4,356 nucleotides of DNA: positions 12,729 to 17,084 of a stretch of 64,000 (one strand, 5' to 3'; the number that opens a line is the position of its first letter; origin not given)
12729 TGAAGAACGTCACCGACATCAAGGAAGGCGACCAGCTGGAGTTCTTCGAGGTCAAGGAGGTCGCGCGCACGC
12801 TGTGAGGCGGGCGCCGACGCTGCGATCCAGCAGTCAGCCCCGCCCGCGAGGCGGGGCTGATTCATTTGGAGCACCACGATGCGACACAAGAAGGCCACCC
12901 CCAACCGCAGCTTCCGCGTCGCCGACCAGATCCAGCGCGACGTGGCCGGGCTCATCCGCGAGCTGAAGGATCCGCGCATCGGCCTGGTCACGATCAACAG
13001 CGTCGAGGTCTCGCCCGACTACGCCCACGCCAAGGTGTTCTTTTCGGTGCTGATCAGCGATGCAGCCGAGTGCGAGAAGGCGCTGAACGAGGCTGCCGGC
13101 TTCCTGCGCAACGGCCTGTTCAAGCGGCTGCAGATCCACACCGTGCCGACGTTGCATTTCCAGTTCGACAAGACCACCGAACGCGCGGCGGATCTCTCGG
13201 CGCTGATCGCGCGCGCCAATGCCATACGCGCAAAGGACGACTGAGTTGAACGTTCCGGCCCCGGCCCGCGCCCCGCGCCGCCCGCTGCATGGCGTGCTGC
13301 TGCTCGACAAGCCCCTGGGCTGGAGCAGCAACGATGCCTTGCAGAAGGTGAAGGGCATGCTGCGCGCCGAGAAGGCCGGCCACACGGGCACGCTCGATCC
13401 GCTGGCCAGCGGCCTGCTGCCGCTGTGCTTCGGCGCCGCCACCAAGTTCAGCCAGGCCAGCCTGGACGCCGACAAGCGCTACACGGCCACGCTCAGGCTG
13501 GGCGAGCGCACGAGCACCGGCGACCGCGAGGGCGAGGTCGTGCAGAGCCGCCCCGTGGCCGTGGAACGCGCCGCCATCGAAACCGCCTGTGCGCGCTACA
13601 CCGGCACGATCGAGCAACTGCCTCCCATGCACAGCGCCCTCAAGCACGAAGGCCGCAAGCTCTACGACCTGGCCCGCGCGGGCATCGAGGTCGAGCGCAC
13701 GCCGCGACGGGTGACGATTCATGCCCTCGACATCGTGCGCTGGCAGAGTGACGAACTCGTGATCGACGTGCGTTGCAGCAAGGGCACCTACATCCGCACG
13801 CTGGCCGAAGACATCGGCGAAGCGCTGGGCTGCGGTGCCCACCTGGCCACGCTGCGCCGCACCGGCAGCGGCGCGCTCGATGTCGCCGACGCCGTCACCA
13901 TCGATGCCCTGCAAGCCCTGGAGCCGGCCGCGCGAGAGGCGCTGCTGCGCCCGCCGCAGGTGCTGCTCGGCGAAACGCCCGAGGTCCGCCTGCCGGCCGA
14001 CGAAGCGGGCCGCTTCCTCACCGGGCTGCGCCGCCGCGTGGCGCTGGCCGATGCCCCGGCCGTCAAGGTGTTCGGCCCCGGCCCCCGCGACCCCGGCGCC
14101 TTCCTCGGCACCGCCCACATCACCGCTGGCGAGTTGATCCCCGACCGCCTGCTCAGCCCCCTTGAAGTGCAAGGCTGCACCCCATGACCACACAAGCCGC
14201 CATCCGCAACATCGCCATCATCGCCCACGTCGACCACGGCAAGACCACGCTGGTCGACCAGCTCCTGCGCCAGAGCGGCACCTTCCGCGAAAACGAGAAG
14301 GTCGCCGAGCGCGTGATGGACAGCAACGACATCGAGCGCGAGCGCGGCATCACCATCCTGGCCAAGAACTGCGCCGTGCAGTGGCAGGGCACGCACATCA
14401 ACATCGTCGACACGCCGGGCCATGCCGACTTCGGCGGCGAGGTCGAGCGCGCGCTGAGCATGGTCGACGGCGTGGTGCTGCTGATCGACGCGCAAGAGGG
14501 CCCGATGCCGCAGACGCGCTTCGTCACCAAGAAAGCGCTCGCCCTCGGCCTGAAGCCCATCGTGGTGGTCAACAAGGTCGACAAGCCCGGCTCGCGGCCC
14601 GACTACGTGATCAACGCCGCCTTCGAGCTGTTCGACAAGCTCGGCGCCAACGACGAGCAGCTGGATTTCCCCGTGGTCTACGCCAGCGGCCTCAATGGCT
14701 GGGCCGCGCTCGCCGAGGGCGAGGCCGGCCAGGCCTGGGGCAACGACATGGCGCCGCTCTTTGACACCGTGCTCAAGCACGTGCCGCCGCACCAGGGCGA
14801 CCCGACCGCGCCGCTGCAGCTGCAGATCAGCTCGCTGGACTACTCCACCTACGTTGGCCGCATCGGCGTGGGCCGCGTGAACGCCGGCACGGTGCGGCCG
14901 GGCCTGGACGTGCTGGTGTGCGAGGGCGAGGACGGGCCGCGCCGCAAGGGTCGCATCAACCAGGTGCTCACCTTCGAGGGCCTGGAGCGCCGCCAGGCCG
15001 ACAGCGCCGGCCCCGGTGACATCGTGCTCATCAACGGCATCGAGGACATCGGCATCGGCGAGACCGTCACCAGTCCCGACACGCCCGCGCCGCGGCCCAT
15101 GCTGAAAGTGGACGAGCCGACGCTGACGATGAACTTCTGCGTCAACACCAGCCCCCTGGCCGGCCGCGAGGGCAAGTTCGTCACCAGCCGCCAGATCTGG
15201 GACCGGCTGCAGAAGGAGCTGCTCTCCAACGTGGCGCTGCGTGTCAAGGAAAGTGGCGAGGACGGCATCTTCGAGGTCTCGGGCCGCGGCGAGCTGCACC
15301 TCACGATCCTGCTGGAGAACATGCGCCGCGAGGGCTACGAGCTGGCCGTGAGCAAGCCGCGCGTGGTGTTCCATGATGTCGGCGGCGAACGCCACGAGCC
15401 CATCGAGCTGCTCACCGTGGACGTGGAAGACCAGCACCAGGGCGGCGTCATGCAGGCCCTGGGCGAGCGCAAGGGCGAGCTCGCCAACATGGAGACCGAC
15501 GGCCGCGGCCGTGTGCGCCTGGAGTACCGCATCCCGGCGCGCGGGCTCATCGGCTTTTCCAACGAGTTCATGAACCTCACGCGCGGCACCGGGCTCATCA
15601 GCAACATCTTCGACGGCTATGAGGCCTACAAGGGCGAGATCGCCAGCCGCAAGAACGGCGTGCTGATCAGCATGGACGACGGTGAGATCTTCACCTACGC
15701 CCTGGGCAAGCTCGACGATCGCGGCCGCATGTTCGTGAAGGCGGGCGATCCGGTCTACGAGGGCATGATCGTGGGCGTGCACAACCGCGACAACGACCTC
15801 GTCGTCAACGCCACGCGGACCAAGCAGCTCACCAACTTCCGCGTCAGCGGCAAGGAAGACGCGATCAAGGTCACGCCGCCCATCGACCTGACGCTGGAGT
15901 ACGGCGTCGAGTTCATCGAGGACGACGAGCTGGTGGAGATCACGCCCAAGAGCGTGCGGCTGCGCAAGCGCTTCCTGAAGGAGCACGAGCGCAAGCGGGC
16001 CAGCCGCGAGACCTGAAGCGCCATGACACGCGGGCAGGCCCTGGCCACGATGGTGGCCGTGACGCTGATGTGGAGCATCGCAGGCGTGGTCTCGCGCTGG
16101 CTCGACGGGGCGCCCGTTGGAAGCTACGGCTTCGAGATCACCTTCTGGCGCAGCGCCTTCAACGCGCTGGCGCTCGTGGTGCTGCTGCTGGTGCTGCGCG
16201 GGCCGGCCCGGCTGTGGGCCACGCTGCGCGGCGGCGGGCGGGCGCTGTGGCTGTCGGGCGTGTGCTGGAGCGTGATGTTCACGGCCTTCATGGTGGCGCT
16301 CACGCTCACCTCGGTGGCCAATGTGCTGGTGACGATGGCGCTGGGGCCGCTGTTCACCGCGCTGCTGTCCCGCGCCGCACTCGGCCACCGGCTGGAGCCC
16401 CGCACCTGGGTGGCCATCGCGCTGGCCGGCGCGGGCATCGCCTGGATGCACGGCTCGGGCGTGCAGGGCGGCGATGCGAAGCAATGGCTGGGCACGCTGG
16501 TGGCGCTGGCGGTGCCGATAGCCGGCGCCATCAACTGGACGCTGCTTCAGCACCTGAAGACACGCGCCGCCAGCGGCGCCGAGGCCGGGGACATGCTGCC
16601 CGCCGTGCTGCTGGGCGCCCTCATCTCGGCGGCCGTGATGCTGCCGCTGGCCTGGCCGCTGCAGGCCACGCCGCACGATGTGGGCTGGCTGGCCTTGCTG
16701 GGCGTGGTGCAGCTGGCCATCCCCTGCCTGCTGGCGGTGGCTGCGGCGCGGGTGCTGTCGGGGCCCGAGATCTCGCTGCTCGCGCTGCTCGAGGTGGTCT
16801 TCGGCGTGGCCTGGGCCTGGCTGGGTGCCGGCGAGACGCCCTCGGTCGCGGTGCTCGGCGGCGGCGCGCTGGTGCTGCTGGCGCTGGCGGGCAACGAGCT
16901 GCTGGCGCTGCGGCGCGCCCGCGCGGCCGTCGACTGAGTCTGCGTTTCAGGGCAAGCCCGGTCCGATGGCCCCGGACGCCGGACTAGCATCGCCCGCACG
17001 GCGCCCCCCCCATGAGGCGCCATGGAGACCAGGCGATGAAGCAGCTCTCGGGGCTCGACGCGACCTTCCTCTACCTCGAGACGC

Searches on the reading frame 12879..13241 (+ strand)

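Call 36: search_protein_families(library=pfam, proteins=[window:12879-13241:+], max_evalue=0.00001)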
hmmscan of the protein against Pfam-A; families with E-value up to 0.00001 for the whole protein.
window:12879-13241:+ (121 aa): 1 family
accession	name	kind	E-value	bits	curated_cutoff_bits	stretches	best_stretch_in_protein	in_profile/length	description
PF02033.23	RBFA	-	1.7e-29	102.6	34.7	1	10-110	1-105/105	Ribosome-binding factor A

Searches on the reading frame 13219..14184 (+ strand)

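Call 36: search_protein_families(library=pfam, proteins=[window:13219-14184:+], max_evalue=0.00001)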
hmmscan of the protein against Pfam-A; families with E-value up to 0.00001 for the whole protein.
window:13219-14184:+ (322 aa): 3 families
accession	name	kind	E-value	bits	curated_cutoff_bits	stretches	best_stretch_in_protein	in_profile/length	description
PF01509.24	TruB_N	-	7.2e-56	189.1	27.3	1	45-192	1-149/149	TruB family pseudouridylate synthase (N terminal domain)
PF16198.10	TruB_C_2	-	5.6e-15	55.7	29.3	1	193-234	1-42/66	tRNA pseudouridylate synthase B C-terminal domain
PF09157.17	TruB-C_2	-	9.6e-06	25.9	21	0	254-312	1-57/57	Pseudouridine synthase II TruB, C-terminal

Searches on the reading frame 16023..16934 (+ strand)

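Call 36: search_protein_families(library=pfam, proteins=[window:16023-16934:+], max_evalue=0.00001)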
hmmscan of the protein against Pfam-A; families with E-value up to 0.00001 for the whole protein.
window:16023-16934:+ (304 aa): 1 family
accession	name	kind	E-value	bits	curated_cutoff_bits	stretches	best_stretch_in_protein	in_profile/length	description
PF00892.27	EamA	-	4e-19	69.7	28.2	2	8-141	5-132/135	EamA-like transporter family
